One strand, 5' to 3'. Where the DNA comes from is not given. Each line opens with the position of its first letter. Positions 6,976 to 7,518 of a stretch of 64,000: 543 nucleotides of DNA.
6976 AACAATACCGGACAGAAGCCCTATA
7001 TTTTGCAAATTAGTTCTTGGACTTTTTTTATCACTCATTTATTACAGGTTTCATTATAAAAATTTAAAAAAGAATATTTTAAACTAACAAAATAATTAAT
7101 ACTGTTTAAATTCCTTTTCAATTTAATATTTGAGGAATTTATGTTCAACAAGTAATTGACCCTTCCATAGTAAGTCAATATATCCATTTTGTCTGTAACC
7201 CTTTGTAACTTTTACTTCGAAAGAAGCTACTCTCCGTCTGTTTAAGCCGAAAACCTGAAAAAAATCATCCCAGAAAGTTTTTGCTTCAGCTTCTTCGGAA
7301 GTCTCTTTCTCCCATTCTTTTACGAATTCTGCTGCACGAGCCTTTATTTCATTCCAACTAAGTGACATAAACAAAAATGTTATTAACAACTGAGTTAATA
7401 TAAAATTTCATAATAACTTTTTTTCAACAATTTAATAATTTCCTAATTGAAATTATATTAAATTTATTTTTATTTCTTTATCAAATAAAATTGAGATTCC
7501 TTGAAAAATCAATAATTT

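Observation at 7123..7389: Decayed MmeI-family type IIL restriction-modification gene (N-terminal ~80 codons only)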

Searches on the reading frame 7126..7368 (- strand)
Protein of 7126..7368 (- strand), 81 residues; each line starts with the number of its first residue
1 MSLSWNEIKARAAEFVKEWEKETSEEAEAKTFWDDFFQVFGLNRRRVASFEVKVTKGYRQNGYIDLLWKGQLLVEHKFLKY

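Call 3: search_protein_families(library=pfam, proteins=[window:7126-7368:-], max_evalue=1)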
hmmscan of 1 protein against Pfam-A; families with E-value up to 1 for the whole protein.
seq(81 aa): 2 families
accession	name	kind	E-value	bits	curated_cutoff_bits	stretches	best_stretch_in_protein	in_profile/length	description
PF20464.3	MmeI_N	-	8.1e-16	59.3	27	1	11-77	2-70/181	MmeI, N-terminal domain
PF07055.18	Eno-Rase_FAD_bd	-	0.048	14.5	25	1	13-47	23-58/64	Enoyl reductase FAD binding domain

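Call 4: search_solved_structures(query=window:7126-7368:-, max_evalue=1, show_alignments=3)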
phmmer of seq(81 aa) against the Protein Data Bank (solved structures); distinct sequences matched with E-value up to 1: 5.
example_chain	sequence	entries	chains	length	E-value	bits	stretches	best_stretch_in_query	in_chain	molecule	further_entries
5hr4_C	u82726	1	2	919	8e-18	67.5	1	1-77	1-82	MmeI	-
5e4r_A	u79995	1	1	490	0.017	18.7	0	22-74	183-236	Ketol-acid reductoisomerase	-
9bes_B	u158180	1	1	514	0.18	15.5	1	18-56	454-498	S1_8A Sulfatase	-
9bb9_A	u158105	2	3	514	0.18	15.5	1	18-56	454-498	S1_8A sulfatase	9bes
4xdz_A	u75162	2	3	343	0.77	13.5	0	22-74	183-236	Ketol-acid reductoisomerase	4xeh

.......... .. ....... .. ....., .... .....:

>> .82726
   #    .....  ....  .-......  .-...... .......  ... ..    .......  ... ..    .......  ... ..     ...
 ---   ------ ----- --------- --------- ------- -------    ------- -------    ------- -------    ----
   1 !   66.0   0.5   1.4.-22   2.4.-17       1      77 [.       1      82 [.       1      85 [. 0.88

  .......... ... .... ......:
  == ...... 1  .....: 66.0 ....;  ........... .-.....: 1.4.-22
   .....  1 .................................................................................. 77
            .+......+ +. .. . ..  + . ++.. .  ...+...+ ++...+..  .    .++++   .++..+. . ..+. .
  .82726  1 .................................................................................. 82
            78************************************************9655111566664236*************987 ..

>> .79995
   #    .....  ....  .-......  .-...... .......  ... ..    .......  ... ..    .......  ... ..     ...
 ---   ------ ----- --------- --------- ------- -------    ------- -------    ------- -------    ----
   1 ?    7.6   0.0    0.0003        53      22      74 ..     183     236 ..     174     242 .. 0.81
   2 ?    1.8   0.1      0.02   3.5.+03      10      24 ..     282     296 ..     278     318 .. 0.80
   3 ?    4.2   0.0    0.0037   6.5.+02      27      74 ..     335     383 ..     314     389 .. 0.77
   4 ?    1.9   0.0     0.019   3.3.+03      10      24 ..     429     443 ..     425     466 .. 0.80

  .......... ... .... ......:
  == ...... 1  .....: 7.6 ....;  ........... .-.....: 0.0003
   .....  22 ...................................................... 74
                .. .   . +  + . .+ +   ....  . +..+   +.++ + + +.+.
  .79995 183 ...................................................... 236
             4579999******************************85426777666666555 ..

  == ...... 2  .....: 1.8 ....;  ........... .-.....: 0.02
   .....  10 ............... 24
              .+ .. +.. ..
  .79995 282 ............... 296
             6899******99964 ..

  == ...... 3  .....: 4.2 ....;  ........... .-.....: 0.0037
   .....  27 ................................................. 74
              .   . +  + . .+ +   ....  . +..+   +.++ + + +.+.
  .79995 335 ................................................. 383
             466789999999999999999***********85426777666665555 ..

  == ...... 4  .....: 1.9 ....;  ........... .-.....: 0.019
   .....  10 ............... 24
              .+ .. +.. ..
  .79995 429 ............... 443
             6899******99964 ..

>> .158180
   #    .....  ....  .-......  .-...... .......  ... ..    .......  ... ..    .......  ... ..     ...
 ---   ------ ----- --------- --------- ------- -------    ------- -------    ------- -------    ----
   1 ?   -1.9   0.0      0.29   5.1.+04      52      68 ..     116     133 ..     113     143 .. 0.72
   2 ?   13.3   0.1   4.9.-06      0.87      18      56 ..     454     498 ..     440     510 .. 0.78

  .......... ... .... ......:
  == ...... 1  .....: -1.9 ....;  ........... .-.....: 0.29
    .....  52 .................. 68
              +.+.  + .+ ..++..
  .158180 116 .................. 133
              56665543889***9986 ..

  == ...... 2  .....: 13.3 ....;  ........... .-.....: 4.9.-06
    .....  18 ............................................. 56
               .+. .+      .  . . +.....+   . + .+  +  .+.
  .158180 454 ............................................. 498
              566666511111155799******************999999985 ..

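Call 5: search_protein_families(library=ncbifam, proteins=[window:7126-7368:-], max_evalue=1)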
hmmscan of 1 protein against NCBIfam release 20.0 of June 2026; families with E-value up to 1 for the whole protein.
seq(81 aa): 0 families

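Call 6: find_homologous_proteins(query=window:7126-7368:-, max_evalue=0.001)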
Query seq(81 aa) (81 aa): 15 proteins with E <= 0.001 among 17 candidates.
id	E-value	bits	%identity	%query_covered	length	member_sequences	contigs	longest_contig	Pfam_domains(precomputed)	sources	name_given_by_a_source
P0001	3.9e-47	175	100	100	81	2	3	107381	PF20464.4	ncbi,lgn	-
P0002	4.1e-44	166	100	95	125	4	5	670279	PF20464.4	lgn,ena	-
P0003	2.2e-28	116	74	95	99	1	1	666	PF20464.4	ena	-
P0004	3.5e-28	115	70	95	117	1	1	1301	PF20464.4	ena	-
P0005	9.3e-26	107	67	98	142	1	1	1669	PF20464.4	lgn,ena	-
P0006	1.2e-25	107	69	95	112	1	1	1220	PF20464.4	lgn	-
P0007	9.0e-23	98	67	93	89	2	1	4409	PF20464.4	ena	-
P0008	2.3e-22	96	65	93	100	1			PF20464.4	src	-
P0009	2.2e-21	93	64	95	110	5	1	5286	PF20464.4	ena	-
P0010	3.3e-21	93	64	93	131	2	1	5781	PF20464.4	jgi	-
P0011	6.4e-21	92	65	95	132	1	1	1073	PF20464.4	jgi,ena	jgi:hypothetical protein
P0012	1.0e-19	88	68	78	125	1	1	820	PF20464.4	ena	-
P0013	1.6e-18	84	69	59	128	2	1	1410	PF20464.4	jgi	-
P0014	5.4e-18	83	59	88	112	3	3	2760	PF20464.4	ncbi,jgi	jgi:hypothetical protein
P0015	1.0e-15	75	52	95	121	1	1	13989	PF20464.4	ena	-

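Call 9: find_encoding_contigs(protein=P0002, flank=10000, max_places=6)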
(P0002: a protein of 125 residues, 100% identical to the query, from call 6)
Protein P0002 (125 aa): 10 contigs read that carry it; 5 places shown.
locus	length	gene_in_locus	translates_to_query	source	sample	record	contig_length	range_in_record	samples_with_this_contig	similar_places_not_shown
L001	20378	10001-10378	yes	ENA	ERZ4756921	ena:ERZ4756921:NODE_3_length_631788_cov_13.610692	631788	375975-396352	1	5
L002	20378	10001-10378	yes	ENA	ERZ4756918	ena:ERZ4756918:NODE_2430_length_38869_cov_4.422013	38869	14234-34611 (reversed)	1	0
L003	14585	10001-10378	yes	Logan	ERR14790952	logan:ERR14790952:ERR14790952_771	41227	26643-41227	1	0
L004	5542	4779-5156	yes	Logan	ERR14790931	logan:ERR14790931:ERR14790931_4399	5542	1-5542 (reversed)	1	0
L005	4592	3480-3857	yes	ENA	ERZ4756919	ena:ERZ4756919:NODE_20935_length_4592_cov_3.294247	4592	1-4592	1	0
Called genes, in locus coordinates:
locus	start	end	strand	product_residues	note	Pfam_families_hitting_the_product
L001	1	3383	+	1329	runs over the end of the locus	PF17517:IgGFc_binding, PF22073:Cep192_D4 (faint), PF22544:HYDIN_VesB_CFA65-like_Ig (faint), PF12371:TMEM131_like_N (faint), PF15780:ASH (faint), PF18962:Por_Secre_tail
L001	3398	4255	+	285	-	-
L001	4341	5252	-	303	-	PF13855:LRR_8 (weak), PF23598:LRR_14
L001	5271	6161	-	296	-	-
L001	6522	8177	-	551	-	PF22694:CtpB_N-like (faint), PF00595:PDZ (faint), PF13180:PDZ_2 (weak), PF17820:PDZ_6 (weak), PF03572:Peptidase_S41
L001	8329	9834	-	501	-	PF00171:Aldedh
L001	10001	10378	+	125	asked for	PF20464:MmeI_N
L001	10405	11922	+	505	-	PF00939:Na_sulph_symp, PF03600:CitMHS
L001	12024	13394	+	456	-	PF01212:Beta_elim_lyase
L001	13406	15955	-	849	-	PF00133:tRNA-synt_1, PF01406:tRNA-synt_1e (faint), PF09334:tRNA-synt_1g, PF13603:tRNA-synt_1_2, PF00133:tRNA-synt_1, PF08264:Anticodon_1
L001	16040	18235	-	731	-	PF00931:NB-ARC (faint), PF13191:AAA_16, PF13401:AAA_22 (faint)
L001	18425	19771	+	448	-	PF02321:OEP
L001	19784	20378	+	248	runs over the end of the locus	PF00440:TetR_N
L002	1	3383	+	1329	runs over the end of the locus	PF17517:IgGFc_binding, PF22073:Cep192_D4 (faint), PF22544:HYDIN_VesB_CFA65-like_Ig (faint), PF12371:TMEM131_like_N (faint), PF15780:ASH (faint), PF18962:Por_Secre_tail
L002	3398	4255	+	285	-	-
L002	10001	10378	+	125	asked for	PF20464:MmeI_N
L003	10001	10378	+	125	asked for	PF20464:MmeI_N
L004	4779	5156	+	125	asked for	PF20464:MmeI_N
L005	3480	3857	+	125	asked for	PF20464:MmeI_N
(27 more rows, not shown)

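Call 10: find_encoding_contigs(protein=P0001, flank=10000, max_places=6)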
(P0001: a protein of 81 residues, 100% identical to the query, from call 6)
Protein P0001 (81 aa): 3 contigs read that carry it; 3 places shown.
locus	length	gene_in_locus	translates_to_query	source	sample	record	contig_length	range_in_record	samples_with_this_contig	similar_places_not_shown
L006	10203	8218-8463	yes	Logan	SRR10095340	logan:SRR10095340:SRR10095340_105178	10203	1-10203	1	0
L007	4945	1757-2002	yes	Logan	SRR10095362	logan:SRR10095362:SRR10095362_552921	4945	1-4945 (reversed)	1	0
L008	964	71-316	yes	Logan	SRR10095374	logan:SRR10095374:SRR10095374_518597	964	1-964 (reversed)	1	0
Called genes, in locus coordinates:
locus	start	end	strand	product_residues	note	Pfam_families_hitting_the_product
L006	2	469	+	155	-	?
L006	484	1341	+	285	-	-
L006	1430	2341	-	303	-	PF13855:LRR_8 (faint), PF23598:LRR_14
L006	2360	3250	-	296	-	-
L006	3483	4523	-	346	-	PF01544:CorA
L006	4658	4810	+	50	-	-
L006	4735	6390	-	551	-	PF00595:PDZ (weak), PF13180:PDZ_2 (weak), PF17820:PDZ_6 (weak), PF03572:Peptidase_S41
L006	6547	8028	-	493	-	PF00171:Aldedh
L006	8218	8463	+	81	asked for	PF20464:MmeI_N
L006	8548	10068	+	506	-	PF00939:Na_sulph_symp, PF03600:CitMHS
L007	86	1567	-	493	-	PF00171:Aldedh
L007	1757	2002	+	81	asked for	PF20464:MmeI_N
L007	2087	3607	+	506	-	PF00939:Na_sulph_symp, PF03600:CitMHS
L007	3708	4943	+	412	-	?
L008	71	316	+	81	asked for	PF20464:MmeI_N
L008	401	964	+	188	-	?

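Call 15: search_protein_families(library=pfam, proteins=[P0002], max_evalue=0.001)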
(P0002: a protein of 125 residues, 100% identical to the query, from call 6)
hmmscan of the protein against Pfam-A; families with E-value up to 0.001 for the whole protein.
P0002 (125 aa): 1 family
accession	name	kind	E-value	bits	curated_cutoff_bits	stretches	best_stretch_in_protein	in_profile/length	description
PF20464.3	MmeI_N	-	4.3e-29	102.6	27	1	11-121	2-125/181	MmeI, N-terminal domain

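Call 16: search_protein_representatives(protein=P0002)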
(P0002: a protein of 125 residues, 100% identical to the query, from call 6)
Query: 125 residues. Proteins with E-value up to 0.001 (for the whole library): 2356; up to 1e-10: 1080; up to 1e-30: 92. The best 150 are listed.
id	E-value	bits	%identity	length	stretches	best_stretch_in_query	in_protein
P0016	7.5e-57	207.2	76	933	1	1-122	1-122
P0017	3.9e-45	169.3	64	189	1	2-122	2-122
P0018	8.5e-45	168.2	64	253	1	1-121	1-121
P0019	1.1e-44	167.8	63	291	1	1-121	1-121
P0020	1.2e-44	167.8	66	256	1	1-122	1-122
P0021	2.6e-43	163.4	62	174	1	1-121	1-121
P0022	8.7e-43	161.7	60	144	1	1-122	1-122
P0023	2.6e-42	160.2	61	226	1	1-123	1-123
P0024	6.2e-42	159.0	60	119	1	1-118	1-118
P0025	9.3e-41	155.2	58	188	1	3-121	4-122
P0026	9.8e-41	155.1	61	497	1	1-123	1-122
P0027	2.3e-40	153.9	62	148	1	1-112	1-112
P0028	2.4e-40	153.8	59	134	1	1-122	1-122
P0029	1.7e-39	151.1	61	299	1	3-120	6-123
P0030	2.8e-39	150.4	64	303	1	16-121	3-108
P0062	4.5e-35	136.8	53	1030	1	1-120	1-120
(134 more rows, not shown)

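Call 17: find_encoding_contigs(protein=P0016, flank=10000, max_places=6)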
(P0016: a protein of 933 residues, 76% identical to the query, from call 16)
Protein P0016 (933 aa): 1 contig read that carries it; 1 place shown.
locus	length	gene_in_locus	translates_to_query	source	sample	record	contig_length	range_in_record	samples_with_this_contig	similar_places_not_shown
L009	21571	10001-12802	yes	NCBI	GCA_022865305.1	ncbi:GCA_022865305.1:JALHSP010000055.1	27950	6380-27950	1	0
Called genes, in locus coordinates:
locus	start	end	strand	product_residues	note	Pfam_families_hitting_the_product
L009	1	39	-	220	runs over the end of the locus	PF03193:RsgA_GTPase (faint), PF02463:SMC_N (faint), PF00005:ABC_tran, PF13304:AAA_21 (faint)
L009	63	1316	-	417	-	PF25984:BSH_YknX (weak), PF25967:RND-MFP_C (weak)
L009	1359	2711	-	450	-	PF02321:OEP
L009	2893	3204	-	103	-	-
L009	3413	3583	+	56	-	-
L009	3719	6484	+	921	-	PF13428:TPR_14 (faint), PF13431:TPR_17 (faint), PF13432:TPR_16 (faint), PF00515:TPR_1 (weak), PF13424:TPR_12, PF24885:TPR_NPHP3 (weak), PF13424:TPR_12, PF12770:CHAT, +5 more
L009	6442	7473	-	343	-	PF13174:TPR_6 (faint), PF07719:TPR_2 (faint), PF13432:TPR_16 (faint)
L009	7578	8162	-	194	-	PF04542:Sigma70_r2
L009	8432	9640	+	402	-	PF08448:PAS_4 (weak), PF00512:HisKA, PF02518:HATPase_c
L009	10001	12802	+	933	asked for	PF20464:MmeI_N, PF20465:MmeI_hel, PF02384:N6_Mtase (weak), PF20473:MmeI_Mtase, PF07669:Eco57I (weak), PF20466:MmeI_TRD, PF20467:MmeI_C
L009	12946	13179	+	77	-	PF07022:Phage_CI_repr (weak), PF13443:HTH_26, PF01381:HTH_3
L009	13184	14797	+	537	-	PF25794:SACS (faint), PF13589:HATPase_c_3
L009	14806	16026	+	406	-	PF02463:SMC_N (weak), PF13175:AAA_15, PF13304:AAA_21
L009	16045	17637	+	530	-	PF01555:N6_N4_Mtase, PF01170:UPF0020 (faint)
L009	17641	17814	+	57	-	-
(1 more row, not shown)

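Call 18: search_protein_families(library=pfam, proteins=[P0016])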
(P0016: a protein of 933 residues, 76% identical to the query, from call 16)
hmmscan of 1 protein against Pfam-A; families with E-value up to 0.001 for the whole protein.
P0016 (933 aa): 7 families
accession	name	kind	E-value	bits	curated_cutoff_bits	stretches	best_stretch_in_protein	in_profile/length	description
PF20473.4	MmeI_Mtase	-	7e-91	304.4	27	1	335-609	4-258/259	MmeI, DNA-methyltransferase domain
PF20466.3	MmeI_TRD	-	2.1e-74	249.8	27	1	635-835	4-206/207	MmeI, target recognition domain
PF20464.3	MmeI_N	-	3.8e-48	164.6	27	1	11-171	2-178/181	MmeI, N-terminal domain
PF20467.3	MmeI_C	-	5.7e-28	97.4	27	1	838-917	3-82/83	MmeI, C-terminal domain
PF20465.4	MmeI_hel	-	4.8e-23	82.1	27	1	179-257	1-75/75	MmeI, helicase spacer domain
PF07669.17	Eco57I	-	4.1e-07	30.7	25.3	1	403-528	3-126/171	Eco57I restriction-modification methylase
PF02384.22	N6_Mtase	-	1.6e-06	28.1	20.4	1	353-522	49-169/311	N-6 DNA Methylase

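Call 38: list_cluster_members(proteins=[P0001, P0002, P0164])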
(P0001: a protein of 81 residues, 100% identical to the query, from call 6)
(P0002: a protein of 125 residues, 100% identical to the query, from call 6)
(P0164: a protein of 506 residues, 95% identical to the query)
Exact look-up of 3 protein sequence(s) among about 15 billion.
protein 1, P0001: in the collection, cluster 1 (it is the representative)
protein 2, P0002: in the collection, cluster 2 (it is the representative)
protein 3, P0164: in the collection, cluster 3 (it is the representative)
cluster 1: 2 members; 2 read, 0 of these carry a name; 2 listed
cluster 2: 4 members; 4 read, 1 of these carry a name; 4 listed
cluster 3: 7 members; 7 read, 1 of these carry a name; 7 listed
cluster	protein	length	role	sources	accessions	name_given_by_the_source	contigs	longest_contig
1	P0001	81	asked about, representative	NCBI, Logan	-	-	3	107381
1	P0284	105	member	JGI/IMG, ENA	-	-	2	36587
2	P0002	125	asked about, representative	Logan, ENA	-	-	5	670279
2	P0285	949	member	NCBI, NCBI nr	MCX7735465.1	MAG: class I SAM-dependent DNA methyltransferase [Candidatus Kapabacteria bacterium] | class I SAM-dependent DNA methyltransferase [Candidatus Kapabacteria bacterium]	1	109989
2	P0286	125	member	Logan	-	-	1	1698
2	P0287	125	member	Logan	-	-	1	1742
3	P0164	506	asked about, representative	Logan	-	-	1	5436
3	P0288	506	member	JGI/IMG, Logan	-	sodium-dependent dicarboxylate transporter 2/3/5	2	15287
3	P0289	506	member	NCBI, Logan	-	-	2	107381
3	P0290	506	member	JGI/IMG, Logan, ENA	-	-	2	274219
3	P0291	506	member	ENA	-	-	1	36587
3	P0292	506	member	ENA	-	-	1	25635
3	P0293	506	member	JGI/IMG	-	-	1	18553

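Call 40: find_encoding_contigs(protein=P0284, flank=3000, max_places=6)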
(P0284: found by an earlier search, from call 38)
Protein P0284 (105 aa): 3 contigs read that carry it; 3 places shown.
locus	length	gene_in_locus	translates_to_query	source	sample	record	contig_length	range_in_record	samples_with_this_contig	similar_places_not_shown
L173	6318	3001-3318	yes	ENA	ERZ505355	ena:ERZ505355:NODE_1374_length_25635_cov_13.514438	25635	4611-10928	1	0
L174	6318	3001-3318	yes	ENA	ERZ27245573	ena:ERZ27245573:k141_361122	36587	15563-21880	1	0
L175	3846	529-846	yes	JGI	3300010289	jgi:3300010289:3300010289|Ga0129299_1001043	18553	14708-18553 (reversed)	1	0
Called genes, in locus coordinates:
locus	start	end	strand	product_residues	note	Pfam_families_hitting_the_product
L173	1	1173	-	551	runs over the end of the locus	PF00595:PDZ (weak), PF13180:PDZ_2 (weak), PF17820:PDZ_6 (weak), PF03572:Peptidase_S41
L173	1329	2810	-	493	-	PF00171:Aldedh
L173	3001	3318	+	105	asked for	PF20464:MmeI_N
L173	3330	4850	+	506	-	PF00939:Na_sulph_symp, PF03600:CitMHS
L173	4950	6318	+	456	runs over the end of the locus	PF01212:Beta_elim_lyase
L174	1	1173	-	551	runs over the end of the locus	PF00595:PDZ (weak), PF13180:PDZ_2 (weak), PF17820:PDZ_6 (weak), PF03572:Peptidase_S41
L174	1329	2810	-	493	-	PF00171:Aldedh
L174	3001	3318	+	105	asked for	PF20464:MmeI_N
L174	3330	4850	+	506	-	PF00939:Na_sulph_symp, PF03600:CitMHS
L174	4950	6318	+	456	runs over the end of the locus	PF01212:Beta_elim_lyase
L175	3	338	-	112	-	?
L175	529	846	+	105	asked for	PF20464:MmeI_N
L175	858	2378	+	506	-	PF00939:Na_sulph_symp, PF03600:CitMHS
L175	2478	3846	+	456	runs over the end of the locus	PF01212:Beta_elim_lyase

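Call 41: find_encoding_contigs(protein=P0286, flank=3000, max_places=4)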
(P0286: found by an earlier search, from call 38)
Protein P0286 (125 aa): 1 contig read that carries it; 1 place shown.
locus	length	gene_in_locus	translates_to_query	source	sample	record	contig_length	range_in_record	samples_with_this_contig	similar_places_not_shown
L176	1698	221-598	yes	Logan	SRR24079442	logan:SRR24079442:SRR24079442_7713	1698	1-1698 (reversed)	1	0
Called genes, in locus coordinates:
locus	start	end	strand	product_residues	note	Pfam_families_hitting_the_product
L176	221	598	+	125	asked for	PF20464:MmeI_N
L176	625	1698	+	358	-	?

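Call 42: find_encoding_contigs(protein=P0287, flank=3000, max_places=4)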
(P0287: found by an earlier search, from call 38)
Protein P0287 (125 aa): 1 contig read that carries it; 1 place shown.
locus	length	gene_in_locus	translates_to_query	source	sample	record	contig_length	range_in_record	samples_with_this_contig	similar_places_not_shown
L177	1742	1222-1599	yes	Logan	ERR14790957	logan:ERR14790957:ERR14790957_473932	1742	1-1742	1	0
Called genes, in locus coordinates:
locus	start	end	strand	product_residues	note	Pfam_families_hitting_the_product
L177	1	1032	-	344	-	?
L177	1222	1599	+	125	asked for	PF20464:MmeI_N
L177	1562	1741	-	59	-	?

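Call 43: find_encoding_contigs(protein=P0290, flank=3000, max_places=6)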
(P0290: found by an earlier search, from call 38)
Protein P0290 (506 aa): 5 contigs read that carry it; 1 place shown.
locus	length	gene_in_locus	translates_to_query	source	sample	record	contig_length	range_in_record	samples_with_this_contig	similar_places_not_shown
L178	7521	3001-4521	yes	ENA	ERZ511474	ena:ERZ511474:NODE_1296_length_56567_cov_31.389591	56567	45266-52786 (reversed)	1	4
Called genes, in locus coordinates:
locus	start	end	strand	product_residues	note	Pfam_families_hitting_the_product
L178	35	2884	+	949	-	PF20464:MmeI_N, PF20465:MmeI_hel, PF20473:MmeI_Mtase, PF07669:Eco57I (weak), PF20466:MmeI_TRD, PF20467:MmeI_C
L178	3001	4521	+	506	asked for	PF00939:Na_sulph_symp, PF03600:CitMHS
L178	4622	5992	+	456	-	PF01212:Beta_elim_lyase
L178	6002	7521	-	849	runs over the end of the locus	PF00133:tRNA-synt_1, PF01406:tRNA-synt_1e (faint), PF09334:tRNA-synt_1g, PF13603:tRNA-synt_1_2, PF00133:tRNA-synt_1, PF08264:Anticodon_1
